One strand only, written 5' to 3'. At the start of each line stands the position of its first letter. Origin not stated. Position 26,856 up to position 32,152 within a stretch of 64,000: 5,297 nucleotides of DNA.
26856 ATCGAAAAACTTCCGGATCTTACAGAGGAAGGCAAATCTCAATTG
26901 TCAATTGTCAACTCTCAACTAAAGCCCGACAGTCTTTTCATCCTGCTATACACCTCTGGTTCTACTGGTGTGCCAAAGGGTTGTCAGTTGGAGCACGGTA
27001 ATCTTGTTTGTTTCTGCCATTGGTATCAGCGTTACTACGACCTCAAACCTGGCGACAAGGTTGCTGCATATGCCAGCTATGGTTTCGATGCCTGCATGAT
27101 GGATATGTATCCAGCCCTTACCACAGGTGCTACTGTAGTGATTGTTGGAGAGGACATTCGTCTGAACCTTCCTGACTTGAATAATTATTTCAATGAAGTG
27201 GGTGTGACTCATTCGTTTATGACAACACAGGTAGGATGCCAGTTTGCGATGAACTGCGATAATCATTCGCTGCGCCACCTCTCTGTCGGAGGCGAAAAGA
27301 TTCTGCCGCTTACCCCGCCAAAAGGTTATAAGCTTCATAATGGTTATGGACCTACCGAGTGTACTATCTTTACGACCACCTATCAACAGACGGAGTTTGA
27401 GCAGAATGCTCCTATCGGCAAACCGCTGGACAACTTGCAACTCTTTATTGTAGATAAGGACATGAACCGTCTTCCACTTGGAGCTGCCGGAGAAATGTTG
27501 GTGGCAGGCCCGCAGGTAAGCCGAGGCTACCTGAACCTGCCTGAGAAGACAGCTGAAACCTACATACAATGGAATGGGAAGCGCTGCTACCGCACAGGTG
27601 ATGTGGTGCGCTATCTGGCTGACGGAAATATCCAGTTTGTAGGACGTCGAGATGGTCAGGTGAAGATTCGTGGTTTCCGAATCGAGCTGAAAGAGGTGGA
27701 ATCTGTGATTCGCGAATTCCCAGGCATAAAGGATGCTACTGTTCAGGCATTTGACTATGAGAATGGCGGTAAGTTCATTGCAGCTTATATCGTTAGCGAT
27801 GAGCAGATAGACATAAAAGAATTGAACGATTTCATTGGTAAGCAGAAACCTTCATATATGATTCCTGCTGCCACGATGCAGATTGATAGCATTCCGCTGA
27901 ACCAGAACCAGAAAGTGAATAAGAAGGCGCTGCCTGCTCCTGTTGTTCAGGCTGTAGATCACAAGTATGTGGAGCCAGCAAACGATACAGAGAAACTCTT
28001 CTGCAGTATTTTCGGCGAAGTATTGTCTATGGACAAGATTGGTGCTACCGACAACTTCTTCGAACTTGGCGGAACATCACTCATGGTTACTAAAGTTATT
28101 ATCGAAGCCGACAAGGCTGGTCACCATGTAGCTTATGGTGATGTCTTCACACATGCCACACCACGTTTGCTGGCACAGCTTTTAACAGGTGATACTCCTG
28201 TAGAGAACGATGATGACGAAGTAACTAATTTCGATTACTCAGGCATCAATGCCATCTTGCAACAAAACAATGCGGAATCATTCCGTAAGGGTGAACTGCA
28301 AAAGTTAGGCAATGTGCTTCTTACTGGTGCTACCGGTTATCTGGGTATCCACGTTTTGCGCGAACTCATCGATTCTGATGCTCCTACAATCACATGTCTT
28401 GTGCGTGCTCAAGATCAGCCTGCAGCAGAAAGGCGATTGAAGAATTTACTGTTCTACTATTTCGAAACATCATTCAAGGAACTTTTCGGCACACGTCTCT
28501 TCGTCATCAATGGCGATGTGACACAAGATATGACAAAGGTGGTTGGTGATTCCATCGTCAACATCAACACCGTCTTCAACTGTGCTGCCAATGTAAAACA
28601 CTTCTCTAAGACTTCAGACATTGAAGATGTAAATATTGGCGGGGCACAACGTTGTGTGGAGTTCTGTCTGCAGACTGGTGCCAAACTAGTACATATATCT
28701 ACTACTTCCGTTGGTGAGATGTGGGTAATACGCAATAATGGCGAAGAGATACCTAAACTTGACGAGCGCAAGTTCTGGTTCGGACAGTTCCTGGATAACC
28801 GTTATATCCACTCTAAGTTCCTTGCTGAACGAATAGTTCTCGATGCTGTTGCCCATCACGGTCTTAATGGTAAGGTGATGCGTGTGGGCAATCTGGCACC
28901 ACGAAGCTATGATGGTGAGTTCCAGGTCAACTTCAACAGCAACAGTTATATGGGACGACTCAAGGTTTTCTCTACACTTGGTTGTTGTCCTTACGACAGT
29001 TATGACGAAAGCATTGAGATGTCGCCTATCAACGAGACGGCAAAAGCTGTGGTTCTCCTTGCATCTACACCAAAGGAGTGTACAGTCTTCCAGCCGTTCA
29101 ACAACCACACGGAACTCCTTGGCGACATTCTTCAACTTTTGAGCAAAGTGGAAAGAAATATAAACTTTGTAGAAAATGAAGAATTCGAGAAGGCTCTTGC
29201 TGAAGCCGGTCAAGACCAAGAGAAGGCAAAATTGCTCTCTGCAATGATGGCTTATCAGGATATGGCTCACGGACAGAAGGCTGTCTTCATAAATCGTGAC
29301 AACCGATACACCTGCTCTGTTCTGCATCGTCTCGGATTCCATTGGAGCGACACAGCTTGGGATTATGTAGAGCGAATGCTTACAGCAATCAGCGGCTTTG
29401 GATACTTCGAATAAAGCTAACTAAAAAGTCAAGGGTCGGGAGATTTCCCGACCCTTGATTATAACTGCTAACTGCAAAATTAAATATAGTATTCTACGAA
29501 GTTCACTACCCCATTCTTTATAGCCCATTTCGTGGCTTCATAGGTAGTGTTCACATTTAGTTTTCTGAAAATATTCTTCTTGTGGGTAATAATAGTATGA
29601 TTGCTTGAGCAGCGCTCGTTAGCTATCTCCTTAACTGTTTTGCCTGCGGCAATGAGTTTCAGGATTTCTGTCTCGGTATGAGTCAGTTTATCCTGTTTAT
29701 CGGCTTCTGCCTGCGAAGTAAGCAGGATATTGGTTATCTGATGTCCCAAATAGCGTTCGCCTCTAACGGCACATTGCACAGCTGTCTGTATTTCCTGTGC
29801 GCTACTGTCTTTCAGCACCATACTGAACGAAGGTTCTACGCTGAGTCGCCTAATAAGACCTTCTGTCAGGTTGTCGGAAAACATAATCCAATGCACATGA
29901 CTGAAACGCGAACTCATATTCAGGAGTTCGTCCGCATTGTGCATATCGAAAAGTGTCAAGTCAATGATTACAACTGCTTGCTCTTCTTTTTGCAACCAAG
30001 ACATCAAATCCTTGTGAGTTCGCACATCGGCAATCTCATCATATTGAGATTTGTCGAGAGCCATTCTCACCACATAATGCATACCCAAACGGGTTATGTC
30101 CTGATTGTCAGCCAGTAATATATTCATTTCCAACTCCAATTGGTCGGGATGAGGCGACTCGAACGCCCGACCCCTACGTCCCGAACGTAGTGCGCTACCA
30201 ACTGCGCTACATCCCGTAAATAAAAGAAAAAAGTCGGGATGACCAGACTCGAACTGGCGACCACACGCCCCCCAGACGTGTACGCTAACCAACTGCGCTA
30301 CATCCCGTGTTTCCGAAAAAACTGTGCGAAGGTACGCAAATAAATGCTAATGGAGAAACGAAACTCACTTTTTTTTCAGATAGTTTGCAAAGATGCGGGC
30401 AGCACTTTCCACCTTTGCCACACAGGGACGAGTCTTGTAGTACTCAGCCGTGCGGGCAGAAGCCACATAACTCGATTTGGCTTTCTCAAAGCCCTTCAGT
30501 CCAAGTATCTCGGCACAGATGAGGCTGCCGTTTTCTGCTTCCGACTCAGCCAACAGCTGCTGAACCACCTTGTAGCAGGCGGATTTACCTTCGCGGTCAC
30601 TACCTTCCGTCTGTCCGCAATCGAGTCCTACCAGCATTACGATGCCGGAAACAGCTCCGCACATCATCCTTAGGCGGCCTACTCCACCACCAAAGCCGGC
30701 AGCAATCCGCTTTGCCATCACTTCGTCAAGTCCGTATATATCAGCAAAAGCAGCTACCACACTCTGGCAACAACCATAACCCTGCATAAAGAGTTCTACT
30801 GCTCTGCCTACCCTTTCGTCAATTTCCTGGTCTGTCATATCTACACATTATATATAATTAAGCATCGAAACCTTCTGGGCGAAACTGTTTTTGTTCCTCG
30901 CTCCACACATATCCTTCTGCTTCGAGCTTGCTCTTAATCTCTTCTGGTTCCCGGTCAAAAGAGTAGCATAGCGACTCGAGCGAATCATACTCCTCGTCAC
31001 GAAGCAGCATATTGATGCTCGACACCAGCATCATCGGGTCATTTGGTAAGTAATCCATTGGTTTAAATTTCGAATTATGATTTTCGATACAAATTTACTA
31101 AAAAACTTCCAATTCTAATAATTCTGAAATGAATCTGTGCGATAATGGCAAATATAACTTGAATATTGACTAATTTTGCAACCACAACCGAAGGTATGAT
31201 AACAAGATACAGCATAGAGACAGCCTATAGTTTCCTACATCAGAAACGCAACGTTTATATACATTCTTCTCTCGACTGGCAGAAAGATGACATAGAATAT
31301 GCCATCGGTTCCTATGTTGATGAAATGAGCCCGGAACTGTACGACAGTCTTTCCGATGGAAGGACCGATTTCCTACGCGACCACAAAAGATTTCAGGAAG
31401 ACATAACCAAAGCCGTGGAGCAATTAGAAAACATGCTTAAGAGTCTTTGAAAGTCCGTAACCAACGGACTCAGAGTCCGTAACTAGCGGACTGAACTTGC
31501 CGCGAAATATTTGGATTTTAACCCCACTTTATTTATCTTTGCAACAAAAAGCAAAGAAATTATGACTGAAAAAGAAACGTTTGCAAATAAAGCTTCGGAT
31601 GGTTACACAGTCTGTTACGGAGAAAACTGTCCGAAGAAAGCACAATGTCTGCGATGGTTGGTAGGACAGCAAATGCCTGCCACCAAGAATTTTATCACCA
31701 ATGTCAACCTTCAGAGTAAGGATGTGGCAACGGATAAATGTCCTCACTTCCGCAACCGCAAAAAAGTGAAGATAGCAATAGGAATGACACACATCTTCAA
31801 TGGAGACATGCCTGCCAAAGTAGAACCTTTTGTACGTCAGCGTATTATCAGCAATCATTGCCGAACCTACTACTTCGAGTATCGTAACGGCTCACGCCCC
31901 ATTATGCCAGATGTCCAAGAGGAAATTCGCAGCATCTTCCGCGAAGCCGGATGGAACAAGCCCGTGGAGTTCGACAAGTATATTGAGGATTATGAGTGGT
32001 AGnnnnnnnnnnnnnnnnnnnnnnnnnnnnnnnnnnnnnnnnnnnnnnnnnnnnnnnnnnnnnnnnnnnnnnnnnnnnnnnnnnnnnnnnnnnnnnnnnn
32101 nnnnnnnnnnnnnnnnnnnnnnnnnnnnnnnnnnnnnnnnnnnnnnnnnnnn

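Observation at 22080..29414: Stand-alone C-A-T-C-A-T-R NRPS in a Bacteroidota genome: predicted N-capped dipeptide aldehyde (or alcohol) synthetase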

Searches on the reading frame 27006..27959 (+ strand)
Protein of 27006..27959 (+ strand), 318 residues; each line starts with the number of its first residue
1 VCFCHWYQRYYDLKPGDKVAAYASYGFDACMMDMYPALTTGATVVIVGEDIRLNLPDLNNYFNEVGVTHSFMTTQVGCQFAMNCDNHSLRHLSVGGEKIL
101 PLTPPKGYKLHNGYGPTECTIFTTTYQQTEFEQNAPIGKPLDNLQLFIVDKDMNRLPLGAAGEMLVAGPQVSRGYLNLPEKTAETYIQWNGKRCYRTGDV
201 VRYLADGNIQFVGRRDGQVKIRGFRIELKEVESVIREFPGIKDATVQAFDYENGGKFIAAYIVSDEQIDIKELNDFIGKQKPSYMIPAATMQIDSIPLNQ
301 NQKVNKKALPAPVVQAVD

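Call 65: search_solved_structures(query=window:27006-27959:+, max_evalue=1e-20, show_alignments=5)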
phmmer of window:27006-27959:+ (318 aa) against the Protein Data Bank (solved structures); distinct sequences matched with E-value up to 1e-20: 70 (the best 60 are shown).
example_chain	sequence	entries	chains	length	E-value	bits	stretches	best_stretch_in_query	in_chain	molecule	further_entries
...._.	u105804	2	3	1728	2.1e-130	437.5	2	2-311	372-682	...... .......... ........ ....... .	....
6mfz_A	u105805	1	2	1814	2.6e-130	437.2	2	2-311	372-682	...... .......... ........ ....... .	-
9be3_A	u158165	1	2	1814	2.6e-130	437.2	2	2-311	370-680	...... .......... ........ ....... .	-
9be4_A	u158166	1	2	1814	2.6e-130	437.2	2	2-311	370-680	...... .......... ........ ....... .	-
9meh_A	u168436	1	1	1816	2.6e-130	437.2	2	2-311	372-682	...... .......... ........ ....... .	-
5es6_A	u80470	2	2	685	1.5e-77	263.9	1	2-311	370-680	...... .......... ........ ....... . | Linear gramicidin synthetase subunit A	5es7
5es5_A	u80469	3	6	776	1.8e-77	263.6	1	2-311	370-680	Linear gramicidin synthetase subunit A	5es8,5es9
6mfx_A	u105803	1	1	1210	4.1e-77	262.4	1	2-311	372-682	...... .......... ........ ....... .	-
6mfw_A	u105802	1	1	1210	4.1e-77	262.4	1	2-311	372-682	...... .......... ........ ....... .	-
6ulz_A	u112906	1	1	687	2.7e-76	259.7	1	2-311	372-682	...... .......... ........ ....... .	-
8xjz_C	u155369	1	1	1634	7e-65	222.2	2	31-311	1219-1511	Peptide synthetase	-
8hlk_A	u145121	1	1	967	8e-61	208.9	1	5-313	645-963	Microcystin synthetase B (Fragment)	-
9bfd_A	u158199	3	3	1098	2e-55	191.1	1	6-315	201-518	Tyrocidine synthase 1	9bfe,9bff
5jnf_C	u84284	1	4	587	2.1e-54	187.8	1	2-216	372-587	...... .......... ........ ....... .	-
2vsq_A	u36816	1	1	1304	2.8e-54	187.4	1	16-312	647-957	SURFACTIN SYNTHETASE SUBUNIT 3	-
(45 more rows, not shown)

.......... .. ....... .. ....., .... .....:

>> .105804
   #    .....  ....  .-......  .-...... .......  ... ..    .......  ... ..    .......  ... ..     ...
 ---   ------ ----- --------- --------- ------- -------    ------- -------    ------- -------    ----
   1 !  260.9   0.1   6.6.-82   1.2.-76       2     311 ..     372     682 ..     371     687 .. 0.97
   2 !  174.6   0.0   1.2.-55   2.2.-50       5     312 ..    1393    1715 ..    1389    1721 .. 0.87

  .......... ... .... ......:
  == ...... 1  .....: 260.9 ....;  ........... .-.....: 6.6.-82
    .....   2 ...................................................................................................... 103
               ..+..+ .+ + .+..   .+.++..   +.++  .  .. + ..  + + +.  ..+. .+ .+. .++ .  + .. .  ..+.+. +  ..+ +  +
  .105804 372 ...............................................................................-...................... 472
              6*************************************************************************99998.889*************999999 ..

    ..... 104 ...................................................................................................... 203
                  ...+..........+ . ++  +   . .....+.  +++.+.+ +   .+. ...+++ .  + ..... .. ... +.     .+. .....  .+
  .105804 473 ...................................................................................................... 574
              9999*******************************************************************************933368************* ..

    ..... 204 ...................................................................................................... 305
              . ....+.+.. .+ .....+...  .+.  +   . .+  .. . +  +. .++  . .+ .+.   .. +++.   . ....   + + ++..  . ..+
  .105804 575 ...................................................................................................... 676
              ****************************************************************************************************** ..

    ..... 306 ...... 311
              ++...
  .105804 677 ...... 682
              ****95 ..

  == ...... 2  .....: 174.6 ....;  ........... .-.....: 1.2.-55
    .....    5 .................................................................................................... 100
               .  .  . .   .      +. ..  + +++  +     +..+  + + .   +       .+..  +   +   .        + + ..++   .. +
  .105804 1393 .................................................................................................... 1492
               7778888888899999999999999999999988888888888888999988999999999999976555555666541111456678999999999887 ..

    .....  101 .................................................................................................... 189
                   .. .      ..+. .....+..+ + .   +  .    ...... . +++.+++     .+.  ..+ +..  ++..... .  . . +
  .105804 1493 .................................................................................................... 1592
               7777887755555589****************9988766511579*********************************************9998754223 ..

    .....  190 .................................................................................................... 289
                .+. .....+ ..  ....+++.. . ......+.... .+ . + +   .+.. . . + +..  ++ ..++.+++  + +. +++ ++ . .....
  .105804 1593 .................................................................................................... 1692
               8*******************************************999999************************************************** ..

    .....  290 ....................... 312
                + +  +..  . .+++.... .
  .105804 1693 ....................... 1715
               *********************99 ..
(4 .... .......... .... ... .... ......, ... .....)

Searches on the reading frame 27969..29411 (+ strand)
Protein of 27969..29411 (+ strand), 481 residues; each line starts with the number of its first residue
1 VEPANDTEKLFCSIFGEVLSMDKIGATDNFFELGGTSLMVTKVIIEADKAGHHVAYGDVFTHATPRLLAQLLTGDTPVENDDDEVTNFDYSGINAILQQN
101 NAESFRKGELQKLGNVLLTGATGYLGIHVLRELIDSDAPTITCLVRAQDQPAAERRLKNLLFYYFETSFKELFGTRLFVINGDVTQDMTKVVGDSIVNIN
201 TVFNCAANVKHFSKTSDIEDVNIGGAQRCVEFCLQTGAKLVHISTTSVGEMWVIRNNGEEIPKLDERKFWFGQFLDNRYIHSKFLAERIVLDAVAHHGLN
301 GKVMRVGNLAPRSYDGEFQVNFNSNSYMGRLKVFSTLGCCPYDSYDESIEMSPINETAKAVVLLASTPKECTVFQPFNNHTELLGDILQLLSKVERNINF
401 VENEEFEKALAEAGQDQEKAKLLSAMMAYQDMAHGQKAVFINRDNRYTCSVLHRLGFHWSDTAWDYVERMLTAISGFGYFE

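Call 38: search_solved_structures(query=window:27969-29411:+, max_evalue=1e-10, show_alignments=1)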
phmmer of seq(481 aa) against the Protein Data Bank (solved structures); distinct sequences matched with E-value up to 1e-10: 12.
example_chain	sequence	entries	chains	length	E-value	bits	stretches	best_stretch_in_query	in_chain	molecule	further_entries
6vtj_A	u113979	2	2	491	3.6e-92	312.9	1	3-481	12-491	Non-ribosomal peptide synthetase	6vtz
4f6l_B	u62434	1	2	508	3.9e-45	157.9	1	2-417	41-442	AusA reductase domain protein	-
4f6c_A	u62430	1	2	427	4.6e-31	111.5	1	111-417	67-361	AusA reductase domain protein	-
9lcq_A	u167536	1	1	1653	1.3e-15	60.6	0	6-71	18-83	PvdL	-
9lcp_A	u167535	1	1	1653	1.3e-15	60.6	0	6-71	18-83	PvdL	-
9lco_A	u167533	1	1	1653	5.1e-15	58.6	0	6-71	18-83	PvdL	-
6mfz_A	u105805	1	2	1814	1.9e-13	53.4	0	2-105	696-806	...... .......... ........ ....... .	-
9be3_A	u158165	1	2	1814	5.8e-13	51.8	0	2-79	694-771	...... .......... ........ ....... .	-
9meh_A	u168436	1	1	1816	5.9e-13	51.8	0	2-79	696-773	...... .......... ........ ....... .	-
4u7w_A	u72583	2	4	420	7.2e-13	51.5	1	113-370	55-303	MxaA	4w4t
9be4_A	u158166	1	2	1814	2.3e-12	49.8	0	2-79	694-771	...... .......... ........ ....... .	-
8v1x_A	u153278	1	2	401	7.9e-11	44.8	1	115-394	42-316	Type I polyketide synthase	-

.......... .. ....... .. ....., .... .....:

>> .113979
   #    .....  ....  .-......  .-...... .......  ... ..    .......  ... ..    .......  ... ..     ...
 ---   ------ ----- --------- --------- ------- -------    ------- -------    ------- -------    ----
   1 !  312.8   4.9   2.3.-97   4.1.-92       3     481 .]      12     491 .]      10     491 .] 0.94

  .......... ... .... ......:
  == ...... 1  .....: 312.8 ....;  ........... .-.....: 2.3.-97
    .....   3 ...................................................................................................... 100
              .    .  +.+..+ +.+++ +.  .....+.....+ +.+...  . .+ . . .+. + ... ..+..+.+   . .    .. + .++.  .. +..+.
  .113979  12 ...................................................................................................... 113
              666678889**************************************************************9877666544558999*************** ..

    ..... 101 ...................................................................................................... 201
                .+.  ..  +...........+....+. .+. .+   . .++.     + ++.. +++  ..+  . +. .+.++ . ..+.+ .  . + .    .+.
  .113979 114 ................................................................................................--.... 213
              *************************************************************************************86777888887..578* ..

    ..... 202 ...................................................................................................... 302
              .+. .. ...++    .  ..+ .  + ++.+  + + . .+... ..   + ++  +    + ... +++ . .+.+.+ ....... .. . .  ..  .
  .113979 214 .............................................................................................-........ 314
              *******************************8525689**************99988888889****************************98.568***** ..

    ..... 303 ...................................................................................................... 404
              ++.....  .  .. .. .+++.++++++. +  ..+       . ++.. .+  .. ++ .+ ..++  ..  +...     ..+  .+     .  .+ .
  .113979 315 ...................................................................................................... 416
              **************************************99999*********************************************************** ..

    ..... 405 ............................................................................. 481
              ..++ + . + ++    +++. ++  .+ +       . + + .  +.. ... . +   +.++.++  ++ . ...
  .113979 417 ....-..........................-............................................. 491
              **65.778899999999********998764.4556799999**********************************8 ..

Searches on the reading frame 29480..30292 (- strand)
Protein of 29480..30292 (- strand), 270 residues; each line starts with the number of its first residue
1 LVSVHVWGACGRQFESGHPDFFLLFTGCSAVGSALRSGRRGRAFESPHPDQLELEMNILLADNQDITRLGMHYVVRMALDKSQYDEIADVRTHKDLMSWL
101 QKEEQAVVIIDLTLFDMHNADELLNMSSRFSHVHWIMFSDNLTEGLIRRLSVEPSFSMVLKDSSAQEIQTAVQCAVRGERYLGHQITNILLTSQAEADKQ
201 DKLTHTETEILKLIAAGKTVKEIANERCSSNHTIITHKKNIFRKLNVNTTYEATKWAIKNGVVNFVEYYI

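Call 8: search_protein_families(library=pfam, proteins=[window:29480-30292:-], max_evalue=0.001)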
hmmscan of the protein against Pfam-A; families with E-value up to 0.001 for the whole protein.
window:29480-30292:- (270 aa): 2 families
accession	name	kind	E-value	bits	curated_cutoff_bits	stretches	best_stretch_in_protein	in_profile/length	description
PF00196.25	GerE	-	5.9e-14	51.9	23.5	1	202-257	2-57/57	Bacterial regulatory proteins, luxR family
PF00072.30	Response_reg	-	2.4e-05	24.9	30.2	1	58-173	1-111/111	Response regulator receiver domain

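Call 47: search_protein_families(library=ncbifam, proteins=[window:29480-30292:-], max_evalue=0.00001)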
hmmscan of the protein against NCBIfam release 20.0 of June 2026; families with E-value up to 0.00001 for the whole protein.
window:29480-30292:- (270 aa): 21 families
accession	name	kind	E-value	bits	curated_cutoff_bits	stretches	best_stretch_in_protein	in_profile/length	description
NF052445.1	RespRegMctR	equivalog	3.8e-26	91.8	300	1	56-262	2-204/205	two-component system response regulator MctR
NF011896.0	PRK15369.1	equivalog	3.4e-22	79.1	242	1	55-262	3-209/211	two component system response regulator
NF007018.1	PRK09483.1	equivalog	3.7e-18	66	280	1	56-264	2-210/217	UvrY/SirA/GacA family response regulator transcription factor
NF007935.0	PRK10651.1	equivalog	1.1e-17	64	250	1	56-260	7-213/216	two-component system response regulator NarL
NF047785.1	respo_reg_MadR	equivalog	2.3e-16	59.8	300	1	57-263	2-209/209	MadR family response regulator transcription factor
NF041830.1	RR_TF_ErdR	exception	1.6e-13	50.9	390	1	57-253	3-201/213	response regulator transcription factor ErdR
NF007505.1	PRK10100.1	equivalog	3.7e-13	49.6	250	1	102-260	39-202/204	biofilm master transcriptional regulator CsgD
NF007685.0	PRK10360.1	equivalog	3.8e-13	49.7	258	1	57-254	3-189/196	response regulator transcription factor UhpA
NF008098.0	PRK10840.1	equivalog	4.7e-13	49.1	235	1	55-249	3-197/216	response regulator transcription factor RcsB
NF007708.0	PRK10403.1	equivalog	7.2e-11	41.9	343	1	56-254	7-205/215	nitrate/nitrite response regulator protein NarP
NF007403.0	PRK09935.1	equivalog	1.9e-10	40.7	271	1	88-257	33-204/210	fimbria biosynthesis transcriptional regulator FimZ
NF007419.0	PRK09958.1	equivalog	4e-10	39.6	251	1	74-261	15-202/204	acid-sensing system DNA-binding response regulator EvgA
TIGR03541.1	reg_near_HchA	equivalog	7.9e-10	38.6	215.6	1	192-262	161-231/232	PA1136 family autoinducer-binding transcriptional regulator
TIGR03020.2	EpsA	equivalog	5.8e-09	35.9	170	1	193-253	181-241/247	XrtB/PEP-CTERM-associated transcriptional regulator EpsA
NF008548.0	PRK11475.1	equivalog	7.9e-09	35.3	176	1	123-249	59-181/207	DNA-binding transcriptional activator BglJ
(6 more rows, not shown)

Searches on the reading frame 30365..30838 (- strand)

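Call 8: search_protein_families(library=pfam, proteins=[window:30365-30838:-], max_evalue=0.001)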
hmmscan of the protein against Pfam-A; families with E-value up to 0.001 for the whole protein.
window:30365-30838:- (157 aa): 1 family
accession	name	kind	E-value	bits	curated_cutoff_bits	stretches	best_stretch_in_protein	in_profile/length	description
PF09719.15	C_GCAxxG_C_C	-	3.7e-29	101.7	27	1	21-152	1-117/118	Putative redox-active protein (C_GCAxxG_C_C)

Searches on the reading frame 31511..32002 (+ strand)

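Call 57: search_protein_families(library=pfam, proteins=[window:31511-32002:+], max_evalue=0.00001)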
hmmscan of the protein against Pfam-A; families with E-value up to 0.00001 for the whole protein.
window:31511-32002:+ (163 aa): 1 family
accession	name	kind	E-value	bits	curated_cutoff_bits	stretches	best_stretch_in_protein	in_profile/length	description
PF19555.4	DUF6078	-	4.5e-44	150.7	27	1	18-163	1-145/145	Family of unknown function (DUF6078)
